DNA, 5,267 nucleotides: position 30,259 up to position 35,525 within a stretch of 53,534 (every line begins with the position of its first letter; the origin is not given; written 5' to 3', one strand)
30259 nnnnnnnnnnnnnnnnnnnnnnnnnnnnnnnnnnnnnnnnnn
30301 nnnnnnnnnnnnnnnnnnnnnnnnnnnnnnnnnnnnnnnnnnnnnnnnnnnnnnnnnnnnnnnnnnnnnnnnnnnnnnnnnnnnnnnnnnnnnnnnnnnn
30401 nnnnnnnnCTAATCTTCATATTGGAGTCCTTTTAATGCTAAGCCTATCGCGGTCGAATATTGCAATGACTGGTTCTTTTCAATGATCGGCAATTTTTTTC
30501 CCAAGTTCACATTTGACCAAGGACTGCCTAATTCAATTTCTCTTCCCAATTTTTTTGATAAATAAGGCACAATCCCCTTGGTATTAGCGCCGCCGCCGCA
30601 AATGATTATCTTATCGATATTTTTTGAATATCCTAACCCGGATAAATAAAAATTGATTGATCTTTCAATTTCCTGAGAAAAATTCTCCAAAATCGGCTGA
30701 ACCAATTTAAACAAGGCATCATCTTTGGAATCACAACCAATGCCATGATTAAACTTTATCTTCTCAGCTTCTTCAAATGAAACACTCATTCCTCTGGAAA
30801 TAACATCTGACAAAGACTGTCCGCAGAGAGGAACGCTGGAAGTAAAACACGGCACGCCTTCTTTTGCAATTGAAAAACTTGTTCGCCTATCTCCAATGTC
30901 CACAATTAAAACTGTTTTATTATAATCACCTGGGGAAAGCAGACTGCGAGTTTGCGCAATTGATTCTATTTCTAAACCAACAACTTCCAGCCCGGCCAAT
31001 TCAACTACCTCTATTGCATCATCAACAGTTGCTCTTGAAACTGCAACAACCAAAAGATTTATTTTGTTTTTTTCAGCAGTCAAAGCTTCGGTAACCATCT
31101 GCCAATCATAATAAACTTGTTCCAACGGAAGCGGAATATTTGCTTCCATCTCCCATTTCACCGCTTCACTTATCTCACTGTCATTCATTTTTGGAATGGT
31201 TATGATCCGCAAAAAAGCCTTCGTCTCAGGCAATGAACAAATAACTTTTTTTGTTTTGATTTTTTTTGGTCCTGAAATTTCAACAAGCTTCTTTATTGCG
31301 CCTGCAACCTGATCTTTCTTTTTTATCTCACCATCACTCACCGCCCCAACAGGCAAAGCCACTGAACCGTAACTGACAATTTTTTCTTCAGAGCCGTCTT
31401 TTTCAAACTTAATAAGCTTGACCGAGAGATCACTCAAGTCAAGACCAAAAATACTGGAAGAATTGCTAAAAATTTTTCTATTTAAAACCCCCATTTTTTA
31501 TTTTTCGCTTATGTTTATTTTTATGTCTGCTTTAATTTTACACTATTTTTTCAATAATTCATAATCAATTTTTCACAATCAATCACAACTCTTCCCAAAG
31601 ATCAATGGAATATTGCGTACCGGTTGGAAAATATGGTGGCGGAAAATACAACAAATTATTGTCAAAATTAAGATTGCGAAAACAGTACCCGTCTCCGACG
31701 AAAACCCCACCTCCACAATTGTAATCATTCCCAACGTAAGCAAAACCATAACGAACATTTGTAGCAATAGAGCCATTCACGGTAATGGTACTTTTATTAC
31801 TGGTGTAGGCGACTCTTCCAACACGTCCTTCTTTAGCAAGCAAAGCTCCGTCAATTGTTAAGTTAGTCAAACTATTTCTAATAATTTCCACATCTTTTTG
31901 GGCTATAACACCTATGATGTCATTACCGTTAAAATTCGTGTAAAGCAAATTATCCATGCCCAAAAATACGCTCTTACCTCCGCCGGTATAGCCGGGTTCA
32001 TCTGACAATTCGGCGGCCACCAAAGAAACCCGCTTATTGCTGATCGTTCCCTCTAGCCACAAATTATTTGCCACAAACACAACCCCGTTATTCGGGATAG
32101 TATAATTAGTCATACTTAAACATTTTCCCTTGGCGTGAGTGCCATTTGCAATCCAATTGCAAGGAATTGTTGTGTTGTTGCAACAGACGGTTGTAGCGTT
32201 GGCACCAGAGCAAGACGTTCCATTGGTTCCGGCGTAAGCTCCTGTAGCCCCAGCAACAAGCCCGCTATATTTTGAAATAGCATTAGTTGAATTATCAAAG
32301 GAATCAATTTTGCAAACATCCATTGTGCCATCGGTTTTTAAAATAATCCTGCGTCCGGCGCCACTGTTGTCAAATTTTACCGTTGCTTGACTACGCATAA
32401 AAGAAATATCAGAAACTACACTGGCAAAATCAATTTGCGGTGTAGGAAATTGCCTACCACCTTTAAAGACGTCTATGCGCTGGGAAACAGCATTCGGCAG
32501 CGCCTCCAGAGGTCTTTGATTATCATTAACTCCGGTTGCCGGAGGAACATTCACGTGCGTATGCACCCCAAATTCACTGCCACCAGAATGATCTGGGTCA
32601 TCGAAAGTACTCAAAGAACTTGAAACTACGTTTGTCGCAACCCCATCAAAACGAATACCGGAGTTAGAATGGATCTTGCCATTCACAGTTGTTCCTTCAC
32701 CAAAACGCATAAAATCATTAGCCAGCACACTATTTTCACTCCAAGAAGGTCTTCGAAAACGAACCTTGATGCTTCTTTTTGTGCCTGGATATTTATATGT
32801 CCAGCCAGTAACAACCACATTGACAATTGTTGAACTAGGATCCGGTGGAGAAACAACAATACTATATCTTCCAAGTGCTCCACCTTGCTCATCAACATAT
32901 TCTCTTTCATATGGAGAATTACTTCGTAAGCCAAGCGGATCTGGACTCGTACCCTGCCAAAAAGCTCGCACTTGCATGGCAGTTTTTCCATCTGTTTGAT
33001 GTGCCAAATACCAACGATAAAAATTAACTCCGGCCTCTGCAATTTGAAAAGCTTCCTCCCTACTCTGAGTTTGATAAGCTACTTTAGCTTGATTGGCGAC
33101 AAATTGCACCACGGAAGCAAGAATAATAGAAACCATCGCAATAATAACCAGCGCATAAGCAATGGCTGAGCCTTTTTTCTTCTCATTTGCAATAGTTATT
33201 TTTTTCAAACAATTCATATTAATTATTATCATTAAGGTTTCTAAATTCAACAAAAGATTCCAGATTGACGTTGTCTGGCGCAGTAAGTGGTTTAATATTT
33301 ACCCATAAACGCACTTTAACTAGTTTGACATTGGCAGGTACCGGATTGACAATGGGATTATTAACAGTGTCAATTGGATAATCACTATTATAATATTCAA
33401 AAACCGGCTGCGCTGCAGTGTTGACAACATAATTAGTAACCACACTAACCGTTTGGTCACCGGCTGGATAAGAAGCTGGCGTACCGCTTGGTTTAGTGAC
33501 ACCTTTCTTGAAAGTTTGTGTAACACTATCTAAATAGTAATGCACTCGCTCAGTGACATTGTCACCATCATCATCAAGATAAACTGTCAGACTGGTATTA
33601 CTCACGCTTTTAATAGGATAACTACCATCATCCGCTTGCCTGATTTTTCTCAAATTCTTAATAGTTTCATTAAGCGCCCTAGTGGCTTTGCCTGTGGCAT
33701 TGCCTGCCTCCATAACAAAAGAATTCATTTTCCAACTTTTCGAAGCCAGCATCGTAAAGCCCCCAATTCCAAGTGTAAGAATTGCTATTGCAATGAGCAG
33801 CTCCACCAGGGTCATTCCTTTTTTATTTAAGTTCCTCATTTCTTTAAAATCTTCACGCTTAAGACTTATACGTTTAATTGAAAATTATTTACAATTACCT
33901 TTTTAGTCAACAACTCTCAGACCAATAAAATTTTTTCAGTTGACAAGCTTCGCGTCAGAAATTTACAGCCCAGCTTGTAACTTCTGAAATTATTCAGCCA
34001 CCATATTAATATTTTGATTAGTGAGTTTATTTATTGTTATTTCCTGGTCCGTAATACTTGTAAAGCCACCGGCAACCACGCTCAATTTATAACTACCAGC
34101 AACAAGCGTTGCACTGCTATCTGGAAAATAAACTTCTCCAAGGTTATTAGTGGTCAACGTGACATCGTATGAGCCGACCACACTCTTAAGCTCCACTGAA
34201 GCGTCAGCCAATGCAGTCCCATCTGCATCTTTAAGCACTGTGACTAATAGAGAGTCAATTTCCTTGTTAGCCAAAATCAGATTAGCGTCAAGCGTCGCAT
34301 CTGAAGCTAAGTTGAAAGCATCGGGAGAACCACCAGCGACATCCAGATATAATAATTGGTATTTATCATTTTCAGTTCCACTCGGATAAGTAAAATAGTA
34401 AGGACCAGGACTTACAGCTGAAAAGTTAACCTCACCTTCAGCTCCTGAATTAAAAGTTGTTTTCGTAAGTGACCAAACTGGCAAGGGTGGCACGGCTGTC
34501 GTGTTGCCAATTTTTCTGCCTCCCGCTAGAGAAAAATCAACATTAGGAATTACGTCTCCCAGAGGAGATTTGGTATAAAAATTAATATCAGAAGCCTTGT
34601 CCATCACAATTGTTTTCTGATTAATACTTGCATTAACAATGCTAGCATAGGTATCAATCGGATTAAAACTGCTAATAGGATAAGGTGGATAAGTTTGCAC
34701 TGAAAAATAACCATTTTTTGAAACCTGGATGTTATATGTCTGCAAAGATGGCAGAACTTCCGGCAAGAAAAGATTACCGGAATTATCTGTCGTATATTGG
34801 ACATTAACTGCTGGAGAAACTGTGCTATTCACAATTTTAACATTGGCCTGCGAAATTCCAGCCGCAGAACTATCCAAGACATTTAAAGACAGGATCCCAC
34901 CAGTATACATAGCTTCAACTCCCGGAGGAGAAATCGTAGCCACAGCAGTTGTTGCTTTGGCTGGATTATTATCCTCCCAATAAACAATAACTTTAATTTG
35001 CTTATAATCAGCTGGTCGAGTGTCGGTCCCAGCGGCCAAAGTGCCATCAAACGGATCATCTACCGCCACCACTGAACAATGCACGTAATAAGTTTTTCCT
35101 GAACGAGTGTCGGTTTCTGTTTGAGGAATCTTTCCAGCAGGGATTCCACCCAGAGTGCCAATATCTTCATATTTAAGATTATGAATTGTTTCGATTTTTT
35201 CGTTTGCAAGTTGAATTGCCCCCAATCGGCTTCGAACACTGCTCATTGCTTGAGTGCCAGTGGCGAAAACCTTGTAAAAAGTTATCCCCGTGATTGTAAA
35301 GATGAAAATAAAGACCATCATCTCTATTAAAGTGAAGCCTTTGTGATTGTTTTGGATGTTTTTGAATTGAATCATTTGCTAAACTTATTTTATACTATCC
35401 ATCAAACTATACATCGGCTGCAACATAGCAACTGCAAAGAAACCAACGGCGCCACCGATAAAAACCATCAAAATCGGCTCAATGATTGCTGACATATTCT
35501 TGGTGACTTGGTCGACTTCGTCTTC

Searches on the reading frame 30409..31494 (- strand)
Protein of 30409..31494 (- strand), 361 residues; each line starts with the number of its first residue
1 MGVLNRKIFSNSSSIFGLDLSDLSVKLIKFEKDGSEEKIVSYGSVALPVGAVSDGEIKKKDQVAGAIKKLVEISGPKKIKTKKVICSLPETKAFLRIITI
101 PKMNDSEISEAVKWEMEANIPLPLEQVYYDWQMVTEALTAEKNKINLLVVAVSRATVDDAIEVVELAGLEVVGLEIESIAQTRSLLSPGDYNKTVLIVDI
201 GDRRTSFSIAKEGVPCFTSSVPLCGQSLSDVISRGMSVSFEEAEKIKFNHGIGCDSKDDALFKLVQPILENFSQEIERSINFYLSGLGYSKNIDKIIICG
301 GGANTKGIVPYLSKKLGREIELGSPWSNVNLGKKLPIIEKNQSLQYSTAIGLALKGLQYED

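Call 71: search_protein_families(library=pfam, proteins=[window:30409-31494:-], max_evalue=0.001)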
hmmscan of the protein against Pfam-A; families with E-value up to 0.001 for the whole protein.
window:30409-31494:- (361 aa): 2 families
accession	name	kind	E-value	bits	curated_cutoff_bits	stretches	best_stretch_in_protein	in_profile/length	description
PF11104.14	PilM_2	-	6.1e-57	193.5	27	1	17-356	1-339/340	Type IV pilus assembly protein PilM;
PF14450.12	FtsA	-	2.5e-16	60.6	31.8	1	197-351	2-127/127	Cell division protein FtsA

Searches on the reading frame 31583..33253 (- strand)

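Call 71: search_protein_families(library=pfam, proteins=[window:31583-33253:-], max_evalue=0.001)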
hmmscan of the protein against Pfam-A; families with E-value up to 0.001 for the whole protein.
window:31583-33253:- (556 aa): 1 family
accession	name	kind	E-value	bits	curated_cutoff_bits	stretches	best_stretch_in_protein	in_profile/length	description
PF14341.11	PilX_N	-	1e-06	29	25.5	1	27-77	1-51/51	PilX N-terminal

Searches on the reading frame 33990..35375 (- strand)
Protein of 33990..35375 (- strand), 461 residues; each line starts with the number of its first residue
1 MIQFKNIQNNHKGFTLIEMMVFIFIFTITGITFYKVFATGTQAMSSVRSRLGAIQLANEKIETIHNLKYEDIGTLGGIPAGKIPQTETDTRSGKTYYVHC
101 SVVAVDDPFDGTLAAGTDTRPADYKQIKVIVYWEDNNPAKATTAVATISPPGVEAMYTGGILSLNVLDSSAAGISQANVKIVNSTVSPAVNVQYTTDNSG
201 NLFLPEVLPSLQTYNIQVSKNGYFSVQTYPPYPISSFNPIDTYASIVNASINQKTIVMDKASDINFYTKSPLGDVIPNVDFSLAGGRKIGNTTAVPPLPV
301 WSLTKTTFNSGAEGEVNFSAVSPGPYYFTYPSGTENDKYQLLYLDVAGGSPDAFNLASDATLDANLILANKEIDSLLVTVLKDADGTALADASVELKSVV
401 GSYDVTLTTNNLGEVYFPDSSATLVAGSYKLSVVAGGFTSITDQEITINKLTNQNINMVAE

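Call 71: search_protein_families(library=pfam, proteins=[window:33990-35375:-], max_evalue=0.001)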
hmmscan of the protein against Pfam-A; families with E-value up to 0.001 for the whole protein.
window:33990-35375:- (461 aa): 3 families
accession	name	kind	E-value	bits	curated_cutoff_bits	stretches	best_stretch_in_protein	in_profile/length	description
PF13620.12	CarboxypepD_reg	-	8.4e-16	58.5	32.3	2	382-458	7-79/82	Carboxypeptidase regulatory-like domain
PF07963.17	N_methyl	-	1.6e-06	27.8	21.2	1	9-29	2-22/27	Prokaryotic N-terminal methylation motif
PF17802.7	SpaA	-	3.8e-06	27.4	23.1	0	383-449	9-77/91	Prealbumin-like fold domain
